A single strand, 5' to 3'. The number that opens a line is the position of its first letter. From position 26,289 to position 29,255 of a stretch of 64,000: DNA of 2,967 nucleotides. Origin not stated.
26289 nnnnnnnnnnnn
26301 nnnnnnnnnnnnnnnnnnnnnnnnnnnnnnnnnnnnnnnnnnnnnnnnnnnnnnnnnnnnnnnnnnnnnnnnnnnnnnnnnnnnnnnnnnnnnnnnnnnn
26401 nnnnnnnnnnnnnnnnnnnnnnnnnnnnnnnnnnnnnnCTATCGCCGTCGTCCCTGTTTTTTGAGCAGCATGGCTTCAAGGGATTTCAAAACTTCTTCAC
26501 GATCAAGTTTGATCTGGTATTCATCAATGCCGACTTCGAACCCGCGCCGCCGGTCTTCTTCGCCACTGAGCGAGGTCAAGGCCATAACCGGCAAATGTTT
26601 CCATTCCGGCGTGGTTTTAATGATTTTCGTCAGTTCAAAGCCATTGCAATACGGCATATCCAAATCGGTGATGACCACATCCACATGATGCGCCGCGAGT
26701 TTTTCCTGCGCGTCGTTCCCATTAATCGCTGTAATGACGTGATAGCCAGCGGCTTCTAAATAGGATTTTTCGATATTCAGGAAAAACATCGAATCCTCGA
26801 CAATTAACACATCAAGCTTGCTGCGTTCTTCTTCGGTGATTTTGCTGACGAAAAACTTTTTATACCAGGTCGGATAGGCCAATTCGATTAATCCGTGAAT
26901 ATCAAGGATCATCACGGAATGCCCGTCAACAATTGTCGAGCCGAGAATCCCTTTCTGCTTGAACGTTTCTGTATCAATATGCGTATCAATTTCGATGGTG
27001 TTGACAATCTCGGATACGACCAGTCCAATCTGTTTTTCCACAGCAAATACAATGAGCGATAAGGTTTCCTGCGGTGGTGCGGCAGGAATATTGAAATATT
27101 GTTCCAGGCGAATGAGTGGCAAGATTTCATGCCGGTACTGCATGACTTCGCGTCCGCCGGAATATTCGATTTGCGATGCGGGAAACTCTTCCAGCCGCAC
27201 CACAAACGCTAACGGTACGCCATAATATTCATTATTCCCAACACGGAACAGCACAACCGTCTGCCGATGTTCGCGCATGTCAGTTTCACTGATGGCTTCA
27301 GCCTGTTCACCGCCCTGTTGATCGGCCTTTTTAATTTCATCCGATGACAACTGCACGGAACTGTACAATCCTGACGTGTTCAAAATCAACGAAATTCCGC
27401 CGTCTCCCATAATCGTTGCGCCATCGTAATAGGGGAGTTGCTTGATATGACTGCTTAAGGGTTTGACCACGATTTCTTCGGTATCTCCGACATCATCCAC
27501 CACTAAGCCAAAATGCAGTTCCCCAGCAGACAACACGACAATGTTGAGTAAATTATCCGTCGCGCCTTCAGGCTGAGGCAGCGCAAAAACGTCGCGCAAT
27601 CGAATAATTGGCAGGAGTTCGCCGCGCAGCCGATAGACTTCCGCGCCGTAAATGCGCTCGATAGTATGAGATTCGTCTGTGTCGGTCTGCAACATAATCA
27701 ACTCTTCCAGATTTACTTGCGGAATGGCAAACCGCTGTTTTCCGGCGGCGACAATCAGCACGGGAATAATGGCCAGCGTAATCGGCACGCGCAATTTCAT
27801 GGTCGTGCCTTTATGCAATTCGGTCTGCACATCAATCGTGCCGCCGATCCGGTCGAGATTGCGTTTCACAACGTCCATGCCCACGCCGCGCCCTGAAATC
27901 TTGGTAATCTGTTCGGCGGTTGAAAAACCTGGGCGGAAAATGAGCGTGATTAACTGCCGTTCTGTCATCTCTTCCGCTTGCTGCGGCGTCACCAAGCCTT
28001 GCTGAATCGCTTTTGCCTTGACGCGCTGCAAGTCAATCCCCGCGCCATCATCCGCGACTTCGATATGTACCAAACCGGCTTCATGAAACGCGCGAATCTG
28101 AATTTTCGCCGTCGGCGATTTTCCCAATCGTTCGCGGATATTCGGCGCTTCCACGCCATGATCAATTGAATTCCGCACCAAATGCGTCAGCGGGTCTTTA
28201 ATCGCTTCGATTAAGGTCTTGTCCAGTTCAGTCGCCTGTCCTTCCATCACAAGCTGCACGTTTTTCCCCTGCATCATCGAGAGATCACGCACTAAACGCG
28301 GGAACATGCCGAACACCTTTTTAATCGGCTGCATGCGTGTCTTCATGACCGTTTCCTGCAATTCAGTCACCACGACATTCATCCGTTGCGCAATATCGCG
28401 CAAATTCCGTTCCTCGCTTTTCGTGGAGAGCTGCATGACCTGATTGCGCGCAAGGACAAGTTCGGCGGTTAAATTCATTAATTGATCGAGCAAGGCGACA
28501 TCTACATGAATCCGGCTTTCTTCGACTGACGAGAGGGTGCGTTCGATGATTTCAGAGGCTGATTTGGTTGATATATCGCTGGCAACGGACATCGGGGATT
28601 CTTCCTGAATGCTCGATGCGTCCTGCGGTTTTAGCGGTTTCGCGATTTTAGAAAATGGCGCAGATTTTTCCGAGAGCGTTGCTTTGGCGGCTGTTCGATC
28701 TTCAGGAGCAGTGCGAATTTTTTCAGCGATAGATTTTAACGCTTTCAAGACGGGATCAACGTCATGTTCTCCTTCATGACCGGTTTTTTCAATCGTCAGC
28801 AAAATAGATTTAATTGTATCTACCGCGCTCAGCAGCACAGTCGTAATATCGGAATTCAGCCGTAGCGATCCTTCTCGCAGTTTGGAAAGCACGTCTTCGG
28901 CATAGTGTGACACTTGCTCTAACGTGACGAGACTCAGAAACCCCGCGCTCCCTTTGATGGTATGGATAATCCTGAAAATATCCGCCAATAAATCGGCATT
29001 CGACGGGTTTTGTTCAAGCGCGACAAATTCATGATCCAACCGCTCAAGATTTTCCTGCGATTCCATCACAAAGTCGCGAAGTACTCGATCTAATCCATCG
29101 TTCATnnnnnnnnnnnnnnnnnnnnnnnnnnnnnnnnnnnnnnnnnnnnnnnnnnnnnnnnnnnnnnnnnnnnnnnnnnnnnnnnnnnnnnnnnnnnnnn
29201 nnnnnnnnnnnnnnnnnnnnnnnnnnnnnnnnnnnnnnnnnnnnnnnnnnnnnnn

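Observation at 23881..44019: Atypical chemosensory locus: CheB, CheR-CheD fusion, CheA-CheW-CheW-REC, three MCPs, three hybrid kinases and a CheY, with no stand-alone CheW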

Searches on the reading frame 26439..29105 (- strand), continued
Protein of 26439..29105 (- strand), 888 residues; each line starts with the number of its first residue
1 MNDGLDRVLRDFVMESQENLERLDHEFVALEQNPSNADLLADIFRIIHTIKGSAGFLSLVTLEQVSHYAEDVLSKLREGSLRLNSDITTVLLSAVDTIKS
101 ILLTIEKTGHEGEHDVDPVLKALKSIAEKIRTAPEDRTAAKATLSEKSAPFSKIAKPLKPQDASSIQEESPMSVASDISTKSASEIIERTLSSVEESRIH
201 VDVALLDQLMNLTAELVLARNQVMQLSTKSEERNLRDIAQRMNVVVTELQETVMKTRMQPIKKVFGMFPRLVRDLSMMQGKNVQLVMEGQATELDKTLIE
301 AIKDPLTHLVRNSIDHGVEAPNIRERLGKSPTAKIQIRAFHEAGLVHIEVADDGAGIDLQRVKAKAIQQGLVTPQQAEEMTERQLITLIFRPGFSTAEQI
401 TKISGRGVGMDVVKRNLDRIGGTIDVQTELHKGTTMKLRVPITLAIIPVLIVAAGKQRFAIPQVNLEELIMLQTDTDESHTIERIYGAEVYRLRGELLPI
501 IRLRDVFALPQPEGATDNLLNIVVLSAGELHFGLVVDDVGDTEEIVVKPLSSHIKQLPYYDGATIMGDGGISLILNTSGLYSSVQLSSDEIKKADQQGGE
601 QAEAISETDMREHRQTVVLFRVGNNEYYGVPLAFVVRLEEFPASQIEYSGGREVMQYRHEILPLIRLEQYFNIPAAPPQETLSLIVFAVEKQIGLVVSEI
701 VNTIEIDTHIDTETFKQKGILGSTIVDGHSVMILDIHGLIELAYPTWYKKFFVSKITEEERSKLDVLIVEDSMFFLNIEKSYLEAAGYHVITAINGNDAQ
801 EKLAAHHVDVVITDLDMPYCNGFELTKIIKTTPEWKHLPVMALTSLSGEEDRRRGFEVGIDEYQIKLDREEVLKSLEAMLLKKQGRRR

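Call 73: search_dna_similar(query=window:26439-29105:-, collection=plasmids, mode=protein, max_rows=25)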
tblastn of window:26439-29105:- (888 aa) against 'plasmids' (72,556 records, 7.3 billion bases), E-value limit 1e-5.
Records with a match: 3562; places in all: 4250; records where one place covers at least 80% of the query: 47.
Best place of each record, by identity: <60% 3562.
By first word of the organism name: Klebsiella 1132; Escherichia 291; Rhizobium 201; Bacillus 180; Pseudomonas 164; Sinorhizobium 153; Ralstonia 141; Enterococcus 127; Salmonella 121; Burkholderia 82; and 192 more.
By predicted mobility (MOB-suite, as given by PLSDB): non-mobilizable 1798; conjugative 1230; mobilizable 534.
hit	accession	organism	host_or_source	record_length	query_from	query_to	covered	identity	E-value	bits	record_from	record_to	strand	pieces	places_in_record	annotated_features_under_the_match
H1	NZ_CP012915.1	Azospirillum brasilense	Digitaria eriantha,microbe,root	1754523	5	885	92%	41.5%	2e-143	597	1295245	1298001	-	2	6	none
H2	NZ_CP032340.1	Azospirillum brasilense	soil sample,Agricultural field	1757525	5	885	92%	41.5%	2e-143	597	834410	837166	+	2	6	none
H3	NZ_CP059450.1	Azospirillum brasilense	Prokaryotes,soil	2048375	5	885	92%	41.5%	3e-143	596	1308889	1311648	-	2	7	none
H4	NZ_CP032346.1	Azospirillum brasilense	soil sample,Agricultural field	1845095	5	885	92%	41.5%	8e-143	595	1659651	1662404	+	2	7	record has no annotation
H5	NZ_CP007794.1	Azospirillum argentinense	Triticum aestivum L.,Root,wheat ...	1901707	5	885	92%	41.4%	3e-143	596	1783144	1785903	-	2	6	record has no annotation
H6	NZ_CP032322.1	Azospirillum argentinense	soil sample,Agricultural field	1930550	5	885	92%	41.4%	3e-143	596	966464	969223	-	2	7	record has no annotation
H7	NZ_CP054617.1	Azospirillum oryzae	cell culture,soil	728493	5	885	92%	40.9%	4e-143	597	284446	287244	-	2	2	chemotaxis protein CheW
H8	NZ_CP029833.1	Azospirillum ramasamyi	single cell,Cow dung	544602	5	885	93%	40.4%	2e-141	592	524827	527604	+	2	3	chemotaxis protein CheW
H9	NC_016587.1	Azospirillum lipoferum 4B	-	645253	5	885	92%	40.6%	2e-141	592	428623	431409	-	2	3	chemotaxis protein CheW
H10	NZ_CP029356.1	Azospirillum thermophilum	cell culture,hot spring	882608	2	885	92%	40.4%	1e-144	599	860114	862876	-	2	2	chemotaxis protein CheW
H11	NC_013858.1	Azospirillum sp. B510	-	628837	5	885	92%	40.5%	3e-141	591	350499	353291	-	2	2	chemotaxis protein CheW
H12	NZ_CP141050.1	Microvirga lotononidis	-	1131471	5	876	98%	34.6%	9e-157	516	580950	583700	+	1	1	none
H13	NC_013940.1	Deferribacter desulfuricans SSM1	-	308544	1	879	93%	35.8%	3e-107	460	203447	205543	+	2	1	chemotaxis protein CheW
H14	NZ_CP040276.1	Nostoc sp. C052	Blasia pusilla,pure culture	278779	12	745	83%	38.4%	5e-147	488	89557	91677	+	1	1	chemotaxis protein CheA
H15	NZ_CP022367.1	Azospirillum sp. TSH58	single cell,paddy soils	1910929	192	885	78%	40.1%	2e-142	475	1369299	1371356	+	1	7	record has no annotation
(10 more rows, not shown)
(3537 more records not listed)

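Call 74: get_annotated_region(hit=H9, flank=12000)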
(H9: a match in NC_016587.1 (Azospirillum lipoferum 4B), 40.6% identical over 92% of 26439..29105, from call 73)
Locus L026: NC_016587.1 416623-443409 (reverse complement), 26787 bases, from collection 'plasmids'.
description: Azospirillum lipoferum 4B plasmid AZO_p4, complete sequence
organism: Azospirillum lipoferum 4B (NCBI taxid 862719)
taxonomy: Bacteria; Pseudomonadota; Alphaproteobacteria; Rhodospirillales; Azospirillaceae; Azospirillum; Azospirillum lipoferum; Azospirillum lipoferum 4B
host: -; source: -; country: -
typing (MOB-suite, as given by PLSDB): non-mobilizable
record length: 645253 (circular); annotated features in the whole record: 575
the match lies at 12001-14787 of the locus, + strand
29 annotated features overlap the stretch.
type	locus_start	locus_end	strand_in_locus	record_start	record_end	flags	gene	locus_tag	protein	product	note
CDS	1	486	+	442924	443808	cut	-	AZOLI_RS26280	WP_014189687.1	LysR substrate-binding domain-containing protein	-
CDS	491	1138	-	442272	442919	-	pcp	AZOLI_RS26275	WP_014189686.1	pyroglutamyl-peptidase I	GO:0030163 - protein catabolic process [Evidence IEA]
CDS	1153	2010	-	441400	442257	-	-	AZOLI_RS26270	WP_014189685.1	DUF1989 domain-containing protein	-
CDS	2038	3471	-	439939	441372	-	-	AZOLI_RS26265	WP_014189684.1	tetratricopeptide repeat-containing glycosyltransferase family protein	-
CDS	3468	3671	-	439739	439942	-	-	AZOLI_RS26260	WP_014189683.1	hypothetical protein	-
CDS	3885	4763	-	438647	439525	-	rpoH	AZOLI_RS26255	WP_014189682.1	RNA polymerase sigma factor RpoH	GO:0006352 - DNA-templated transcription initiation [Evidence IEA]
CDS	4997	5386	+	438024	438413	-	-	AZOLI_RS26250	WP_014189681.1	NifB/NifX family molybdenum-iron cluster-binding protein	-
CDS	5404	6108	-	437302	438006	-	-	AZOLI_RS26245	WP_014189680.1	histidine kinase dimerization/phosphoacceptor domain -containing protein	-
CDS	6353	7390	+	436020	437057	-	-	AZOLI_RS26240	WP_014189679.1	esterase-like activity of phytase family protein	-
CDS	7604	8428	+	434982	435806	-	-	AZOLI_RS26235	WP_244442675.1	DMT family transporter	GO:0055085 - transmembrane transport [Evidence IEA]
CDS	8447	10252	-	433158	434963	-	-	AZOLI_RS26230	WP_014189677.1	hybrid sensor histidine kinase/response regulator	-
CDS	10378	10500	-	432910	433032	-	-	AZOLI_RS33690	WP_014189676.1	hypothetical protein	-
CDS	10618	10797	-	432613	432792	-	-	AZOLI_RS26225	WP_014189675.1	DUF3553 domain-containing protein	-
CDS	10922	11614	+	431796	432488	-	-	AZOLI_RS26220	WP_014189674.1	histidine phosphotransferase family protein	-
CDS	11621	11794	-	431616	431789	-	-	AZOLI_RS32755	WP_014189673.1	hypothetical protein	-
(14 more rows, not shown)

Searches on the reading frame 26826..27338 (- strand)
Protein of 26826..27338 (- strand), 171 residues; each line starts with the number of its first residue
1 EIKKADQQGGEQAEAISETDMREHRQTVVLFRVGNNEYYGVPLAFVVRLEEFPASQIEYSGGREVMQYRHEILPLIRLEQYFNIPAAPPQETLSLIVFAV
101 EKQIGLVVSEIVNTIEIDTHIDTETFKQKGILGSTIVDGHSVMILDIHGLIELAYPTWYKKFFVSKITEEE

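Call 70: search_protein_families(library=pfam, proteins=[window:26826-27338:-], max_evalue=0.1)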
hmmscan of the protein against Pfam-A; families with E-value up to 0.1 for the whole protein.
window:26826-27338:- (171 aa): 1 family
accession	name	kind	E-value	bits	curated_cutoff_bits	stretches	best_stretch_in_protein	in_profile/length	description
PF01584.24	CheW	-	5.5e-20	71.8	23.5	1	28-152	2-135/138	CheW-like domain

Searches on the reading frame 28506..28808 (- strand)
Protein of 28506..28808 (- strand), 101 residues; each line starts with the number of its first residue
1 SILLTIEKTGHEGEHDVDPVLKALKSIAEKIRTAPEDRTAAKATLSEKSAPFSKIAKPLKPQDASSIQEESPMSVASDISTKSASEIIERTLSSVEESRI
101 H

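Call 70: search_protein_families(library=pfam, proteins=[window:28506-28808:-], max_evalue=0.1)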
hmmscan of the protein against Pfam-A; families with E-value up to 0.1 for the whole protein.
window:28506-28808:- (101 aa): 1 family
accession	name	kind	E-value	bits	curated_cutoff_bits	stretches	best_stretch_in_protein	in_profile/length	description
PF00745.25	GlutR_dimer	-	0.076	13.8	22.9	0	14-49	19-54/99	Glutamyl-tRNAGlu reductase, dimerisation domain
